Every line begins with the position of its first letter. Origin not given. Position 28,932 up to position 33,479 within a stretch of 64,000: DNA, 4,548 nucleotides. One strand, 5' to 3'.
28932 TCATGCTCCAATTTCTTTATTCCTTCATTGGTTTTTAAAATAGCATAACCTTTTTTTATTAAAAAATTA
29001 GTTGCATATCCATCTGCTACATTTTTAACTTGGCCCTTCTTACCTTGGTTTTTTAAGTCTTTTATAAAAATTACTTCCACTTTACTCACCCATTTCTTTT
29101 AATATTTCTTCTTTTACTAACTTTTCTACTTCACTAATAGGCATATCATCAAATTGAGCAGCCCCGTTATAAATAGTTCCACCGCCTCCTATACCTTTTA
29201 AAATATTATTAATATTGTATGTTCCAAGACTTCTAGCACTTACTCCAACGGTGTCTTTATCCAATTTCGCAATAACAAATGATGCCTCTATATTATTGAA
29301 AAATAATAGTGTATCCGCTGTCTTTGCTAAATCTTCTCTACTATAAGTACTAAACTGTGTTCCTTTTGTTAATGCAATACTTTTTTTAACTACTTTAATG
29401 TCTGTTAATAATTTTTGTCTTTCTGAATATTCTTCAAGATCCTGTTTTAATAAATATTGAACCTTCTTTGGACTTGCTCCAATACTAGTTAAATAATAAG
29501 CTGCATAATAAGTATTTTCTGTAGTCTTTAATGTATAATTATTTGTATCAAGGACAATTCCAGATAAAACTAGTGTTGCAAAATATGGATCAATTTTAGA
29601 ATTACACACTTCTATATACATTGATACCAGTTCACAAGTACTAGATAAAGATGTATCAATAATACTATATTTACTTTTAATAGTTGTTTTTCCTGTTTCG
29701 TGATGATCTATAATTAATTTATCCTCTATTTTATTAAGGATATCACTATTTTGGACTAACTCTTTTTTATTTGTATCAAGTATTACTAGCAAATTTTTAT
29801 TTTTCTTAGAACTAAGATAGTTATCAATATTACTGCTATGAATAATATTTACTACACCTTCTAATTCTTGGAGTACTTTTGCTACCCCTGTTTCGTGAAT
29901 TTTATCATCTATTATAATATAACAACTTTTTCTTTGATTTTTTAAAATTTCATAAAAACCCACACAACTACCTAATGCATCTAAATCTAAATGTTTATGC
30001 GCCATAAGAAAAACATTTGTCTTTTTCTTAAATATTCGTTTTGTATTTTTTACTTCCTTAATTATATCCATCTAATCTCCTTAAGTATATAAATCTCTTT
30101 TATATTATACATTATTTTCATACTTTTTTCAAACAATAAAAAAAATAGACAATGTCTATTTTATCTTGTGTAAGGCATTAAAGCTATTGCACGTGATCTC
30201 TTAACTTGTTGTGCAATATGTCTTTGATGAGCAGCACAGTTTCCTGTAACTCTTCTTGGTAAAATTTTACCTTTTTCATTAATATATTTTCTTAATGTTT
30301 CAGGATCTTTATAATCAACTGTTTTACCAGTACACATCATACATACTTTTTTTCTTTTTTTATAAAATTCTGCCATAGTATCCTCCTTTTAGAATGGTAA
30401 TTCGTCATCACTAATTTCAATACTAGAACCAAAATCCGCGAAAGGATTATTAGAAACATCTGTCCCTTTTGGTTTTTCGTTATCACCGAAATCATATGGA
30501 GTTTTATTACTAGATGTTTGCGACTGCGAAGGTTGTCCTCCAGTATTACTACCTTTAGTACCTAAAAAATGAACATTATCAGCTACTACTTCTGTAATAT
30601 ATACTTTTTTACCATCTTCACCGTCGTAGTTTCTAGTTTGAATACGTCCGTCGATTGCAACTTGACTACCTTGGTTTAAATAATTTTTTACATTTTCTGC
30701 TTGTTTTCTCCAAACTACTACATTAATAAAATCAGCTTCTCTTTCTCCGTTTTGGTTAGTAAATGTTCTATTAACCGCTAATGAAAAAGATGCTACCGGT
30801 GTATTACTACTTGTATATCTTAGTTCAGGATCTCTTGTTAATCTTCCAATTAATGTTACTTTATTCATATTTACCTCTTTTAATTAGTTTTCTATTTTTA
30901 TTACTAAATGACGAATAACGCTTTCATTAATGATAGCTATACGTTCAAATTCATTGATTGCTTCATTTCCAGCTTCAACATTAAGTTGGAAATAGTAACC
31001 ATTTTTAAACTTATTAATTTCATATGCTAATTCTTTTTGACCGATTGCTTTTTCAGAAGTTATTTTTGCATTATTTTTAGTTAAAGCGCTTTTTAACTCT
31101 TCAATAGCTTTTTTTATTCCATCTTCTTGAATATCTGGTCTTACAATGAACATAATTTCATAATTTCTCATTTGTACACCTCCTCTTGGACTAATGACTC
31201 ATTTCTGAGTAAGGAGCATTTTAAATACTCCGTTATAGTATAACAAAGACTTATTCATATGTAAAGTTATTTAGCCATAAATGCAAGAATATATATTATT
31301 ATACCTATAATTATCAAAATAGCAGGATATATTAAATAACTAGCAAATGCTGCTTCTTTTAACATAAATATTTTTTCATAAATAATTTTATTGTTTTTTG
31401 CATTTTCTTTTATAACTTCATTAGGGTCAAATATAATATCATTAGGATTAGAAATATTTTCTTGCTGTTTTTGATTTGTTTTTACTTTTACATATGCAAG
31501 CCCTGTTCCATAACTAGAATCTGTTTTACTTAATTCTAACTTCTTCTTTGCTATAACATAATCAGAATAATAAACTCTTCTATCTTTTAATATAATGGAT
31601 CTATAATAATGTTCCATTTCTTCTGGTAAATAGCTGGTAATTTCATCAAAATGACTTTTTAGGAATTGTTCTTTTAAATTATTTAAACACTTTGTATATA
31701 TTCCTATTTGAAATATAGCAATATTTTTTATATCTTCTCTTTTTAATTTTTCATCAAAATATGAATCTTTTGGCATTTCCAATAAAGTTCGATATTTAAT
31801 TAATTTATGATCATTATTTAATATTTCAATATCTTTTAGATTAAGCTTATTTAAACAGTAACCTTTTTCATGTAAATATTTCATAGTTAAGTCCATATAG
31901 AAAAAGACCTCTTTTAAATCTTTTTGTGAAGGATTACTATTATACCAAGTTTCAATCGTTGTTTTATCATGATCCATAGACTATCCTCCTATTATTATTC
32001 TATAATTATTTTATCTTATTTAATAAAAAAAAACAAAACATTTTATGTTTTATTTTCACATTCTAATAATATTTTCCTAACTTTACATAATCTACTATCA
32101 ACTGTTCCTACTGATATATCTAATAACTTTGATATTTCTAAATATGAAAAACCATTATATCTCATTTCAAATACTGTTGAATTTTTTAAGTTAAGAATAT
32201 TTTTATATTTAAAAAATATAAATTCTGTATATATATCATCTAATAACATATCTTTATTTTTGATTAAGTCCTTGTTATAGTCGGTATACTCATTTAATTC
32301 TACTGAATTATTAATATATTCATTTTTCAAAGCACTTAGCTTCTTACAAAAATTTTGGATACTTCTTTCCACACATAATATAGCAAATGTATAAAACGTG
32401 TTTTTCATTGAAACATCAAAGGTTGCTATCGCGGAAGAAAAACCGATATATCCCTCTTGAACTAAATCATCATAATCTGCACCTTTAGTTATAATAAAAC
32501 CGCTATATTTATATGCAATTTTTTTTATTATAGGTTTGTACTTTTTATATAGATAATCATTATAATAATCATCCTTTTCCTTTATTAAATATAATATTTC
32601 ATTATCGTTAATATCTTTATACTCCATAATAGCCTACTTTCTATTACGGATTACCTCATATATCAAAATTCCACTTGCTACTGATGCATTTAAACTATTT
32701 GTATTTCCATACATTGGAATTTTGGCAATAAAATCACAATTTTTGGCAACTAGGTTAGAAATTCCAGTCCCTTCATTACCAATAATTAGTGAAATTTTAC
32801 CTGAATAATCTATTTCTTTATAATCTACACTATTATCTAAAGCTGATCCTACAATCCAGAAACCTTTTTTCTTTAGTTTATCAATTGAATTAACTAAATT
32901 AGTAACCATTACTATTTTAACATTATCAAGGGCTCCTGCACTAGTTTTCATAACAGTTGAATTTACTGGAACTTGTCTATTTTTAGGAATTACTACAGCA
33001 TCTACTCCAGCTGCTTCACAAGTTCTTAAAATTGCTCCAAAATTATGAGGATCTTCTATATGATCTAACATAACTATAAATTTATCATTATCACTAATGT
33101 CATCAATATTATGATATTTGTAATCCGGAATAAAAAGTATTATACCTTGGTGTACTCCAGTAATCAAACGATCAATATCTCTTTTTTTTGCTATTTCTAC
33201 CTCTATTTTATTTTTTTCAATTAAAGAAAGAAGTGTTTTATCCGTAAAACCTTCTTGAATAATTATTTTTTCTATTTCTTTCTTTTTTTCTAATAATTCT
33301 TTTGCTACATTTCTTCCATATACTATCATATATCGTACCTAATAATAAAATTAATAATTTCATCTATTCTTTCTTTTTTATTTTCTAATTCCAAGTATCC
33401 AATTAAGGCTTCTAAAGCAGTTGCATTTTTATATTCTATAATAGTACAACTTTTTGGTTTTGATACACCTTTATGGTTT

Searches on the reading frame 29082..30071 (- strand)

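Call 71: search_protein_families(library=pfam, proteins=[window:29082-30071:-], max_evalue=0.00001)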
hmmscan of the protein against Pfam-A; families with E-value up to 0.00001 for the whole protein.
window:29082-30071:- (329 aa): 2 families
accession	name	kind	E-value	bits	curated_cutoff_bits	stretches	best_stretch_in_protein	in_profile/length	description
PF01368.27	DHH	-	1.8e-18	67.5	28.1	1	19-172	1-125/125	DHH family, N-terminal domain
PF02272.25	DHHA1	-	2.6e-06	28.3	25.9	1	242-320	12-94/102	DHHA1 domain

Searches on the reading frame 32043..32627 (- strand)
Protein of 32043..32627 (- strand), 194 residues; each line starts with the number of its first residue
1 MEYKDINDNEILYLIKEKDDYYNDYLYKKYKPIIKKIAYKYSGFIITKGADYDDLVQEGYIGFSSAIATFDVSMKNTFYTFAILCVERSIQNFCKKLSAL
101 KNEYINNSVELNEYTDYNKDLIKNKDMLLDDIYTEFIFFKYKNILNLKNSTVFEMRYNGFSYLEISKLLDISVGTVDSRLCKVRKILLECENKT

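Call 71: search_protein_families(library=pfam, proteins=[window:32043-32627:-], max_evalue=0.00001)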
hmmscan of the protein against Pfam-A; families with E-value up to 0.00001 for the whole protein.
window:32043-32627:- (194 aa): 2 families
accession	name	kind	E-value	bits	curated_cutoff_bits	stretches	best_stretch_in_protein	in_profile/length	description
PF04542.20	Sigma70_r2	-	1.6e-12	47.5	24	1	26-97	1-68/71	Sigma-70 region 2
PF08281.18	Sigma70_r4_2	-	8.1e-10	38.6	25.7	1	148-186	14-53/54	Sigma-70, region 4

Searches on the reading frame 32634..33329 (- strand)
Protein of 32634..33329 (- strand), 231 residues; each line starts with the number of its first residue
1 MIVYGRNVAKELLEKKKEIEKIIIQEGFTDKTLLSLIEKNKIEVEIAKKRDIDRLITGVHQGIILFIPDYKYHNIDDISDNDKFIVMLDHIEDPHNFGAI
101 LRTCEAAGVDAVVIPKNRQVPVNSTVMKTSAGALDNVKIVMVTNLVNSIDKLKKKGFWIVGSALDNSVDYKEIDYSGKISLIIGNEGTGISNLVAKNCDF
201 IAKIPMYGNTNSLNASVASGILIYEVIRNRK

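Call 71: search_protein_families(library=pfam, proteins=[window:32634-33329:-], max_evalue=0.00001)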
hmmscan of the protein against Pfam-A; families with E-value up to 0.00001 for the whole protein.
window:32634-33329:- (231 aa): 2 families
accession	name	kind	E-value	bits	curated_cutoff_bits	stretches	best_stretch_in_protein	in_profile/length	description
PF00588.24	SpoU_methylase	-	1.6e-45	155.1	29.7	1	84-224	2-142/142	SpoU rRNA Methylase family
PF08032.17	SpoU_sub_bind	-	2.5e-14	53.8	22.8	1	2-72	1-75/76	RNA 2'-O ribose methyltransferase substrate binding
